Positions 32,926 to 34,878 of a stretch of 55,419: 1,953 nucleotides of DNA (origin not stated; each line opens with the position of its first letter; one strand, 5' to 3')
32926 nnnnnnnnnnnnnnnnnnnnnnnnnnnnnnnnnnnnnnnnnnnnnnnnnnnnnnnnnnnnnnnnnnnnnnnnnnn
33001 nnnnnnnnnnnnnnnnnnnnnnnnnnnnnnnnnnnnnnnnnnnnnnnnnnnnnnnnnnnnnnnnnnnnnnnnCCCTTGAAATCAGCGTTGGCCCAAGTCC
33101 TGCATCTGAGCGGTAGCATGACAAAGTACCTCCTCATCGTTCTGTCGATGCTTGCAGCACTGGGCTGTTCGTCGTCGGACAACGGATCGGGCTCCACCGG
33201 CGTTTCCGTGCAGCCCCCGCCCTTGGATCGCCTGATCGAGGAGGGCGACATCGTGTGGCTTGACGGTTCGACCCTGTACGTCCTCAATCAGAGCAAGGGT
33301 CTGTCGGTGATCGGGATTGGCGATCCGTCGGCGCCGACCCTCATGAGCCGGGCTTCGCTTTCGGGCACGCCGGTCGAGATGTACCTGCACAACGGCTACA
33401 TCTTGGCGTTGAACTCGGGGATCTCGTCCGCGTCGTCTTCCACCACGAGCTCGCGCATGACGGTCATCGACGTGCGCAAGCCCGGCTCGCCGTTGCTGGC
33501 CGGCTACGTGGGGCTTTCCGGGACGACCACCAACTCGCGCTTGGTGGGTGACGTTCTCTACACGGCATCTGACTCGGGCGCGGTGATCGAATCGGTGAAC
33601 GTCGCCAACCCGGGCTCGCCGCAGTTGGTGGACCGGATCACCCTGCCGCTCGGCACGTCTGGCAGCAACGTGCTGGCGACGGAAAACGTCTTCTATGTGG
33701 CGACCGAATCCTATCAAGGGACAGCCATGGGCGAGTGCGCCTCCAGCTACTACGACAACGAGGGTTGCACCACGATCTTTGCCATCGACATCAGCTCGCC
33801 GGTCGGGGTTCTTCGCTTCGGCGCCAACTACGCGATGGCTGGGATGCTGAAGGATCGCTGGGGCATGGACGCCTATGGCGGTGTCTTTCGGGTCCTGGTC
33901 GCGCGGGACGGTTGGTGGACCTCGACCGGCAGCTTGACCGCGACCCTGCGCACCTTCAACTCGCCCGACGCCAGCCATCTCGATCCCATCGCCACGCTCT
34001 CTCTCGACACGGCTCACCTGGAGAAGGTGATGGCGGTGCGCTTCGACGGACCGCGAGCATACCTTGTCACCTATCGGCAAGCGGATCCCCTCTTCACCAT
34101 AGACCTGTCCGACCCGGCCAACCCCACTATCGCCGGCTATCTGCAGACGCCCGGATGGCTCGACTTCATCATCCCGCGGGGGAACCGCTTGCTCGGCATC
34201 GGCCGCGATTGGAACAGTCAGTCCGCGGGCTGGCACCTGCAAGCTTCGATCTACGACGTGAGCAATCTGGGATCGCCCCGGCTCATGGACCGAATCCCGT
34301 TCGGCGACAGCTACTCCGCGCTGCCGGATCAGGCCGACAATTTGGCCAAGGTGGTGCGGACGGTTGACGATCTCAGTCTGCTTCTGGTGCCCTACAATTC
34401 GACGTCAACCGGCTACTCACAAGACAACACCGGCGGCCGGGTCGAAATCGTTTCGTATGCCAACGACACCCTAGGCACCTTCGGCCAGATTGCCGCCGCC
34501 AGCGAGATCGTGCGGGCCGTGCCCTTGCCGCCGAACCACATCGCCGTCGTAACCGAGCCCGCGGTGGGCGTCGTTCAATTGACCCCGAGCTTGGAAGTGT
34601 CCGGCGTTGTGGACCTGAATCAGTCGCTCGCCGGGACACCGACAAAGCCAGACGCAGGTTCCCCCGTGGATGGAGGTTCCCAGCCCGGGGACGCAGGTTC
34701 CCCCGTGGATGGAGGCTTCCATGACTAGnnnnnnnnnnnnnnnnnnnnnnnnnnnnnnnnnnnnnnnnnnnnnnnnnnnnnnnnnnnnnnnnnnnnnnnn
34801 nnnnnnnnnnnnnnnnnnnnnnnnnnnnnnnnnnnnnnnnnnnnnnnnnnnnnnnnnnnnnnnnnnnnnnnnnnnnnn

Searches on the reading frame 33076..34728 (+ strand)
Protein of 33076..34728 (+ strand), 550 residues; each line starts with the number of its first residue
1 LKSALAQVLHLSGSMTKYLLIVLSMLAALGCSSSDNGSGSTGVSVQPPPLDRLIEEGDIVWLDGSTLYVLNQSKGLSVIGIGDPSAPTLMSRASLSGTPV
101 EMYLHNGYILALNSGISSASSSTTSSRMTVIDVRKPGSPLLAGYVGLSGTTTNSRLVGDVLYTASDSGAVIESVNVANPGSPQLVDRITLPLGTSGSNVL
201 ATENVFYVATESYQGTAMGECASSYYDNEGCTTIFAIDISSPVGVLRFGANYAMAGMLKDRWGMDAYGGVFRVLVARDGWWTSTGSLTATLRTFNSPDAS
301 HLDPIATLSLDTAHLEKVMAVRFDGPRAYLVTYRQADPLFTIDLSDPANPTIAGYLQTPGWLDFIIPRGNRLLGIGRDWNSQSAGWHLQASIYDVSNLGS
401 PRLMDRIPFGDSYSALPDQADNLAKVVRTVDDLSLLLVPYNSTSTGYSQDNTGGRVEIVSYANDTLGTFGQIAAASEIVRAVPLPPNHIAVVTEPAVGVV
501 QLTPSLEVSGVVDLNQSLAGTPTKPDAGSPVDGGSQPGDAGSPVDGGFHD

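Call 11: search_protein_families(library=pfam, proteins=[window:33076-34728:+], max_evalue=0.001)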
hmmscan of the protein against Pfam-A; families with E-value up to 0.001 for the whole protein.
window:33076-34728:+ (550 aa): 2 families
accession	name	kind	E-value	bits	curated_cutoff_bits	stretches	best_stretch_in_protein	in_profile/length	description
PF09826.15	Beta_propel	-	1.2e-54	186.5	22.4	2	170-474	181-462/495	Beta propeller domain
PF08309.17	LVIVD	-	8.8e-06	25.4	20.2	0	60-92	7-39/42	LVIVD repeat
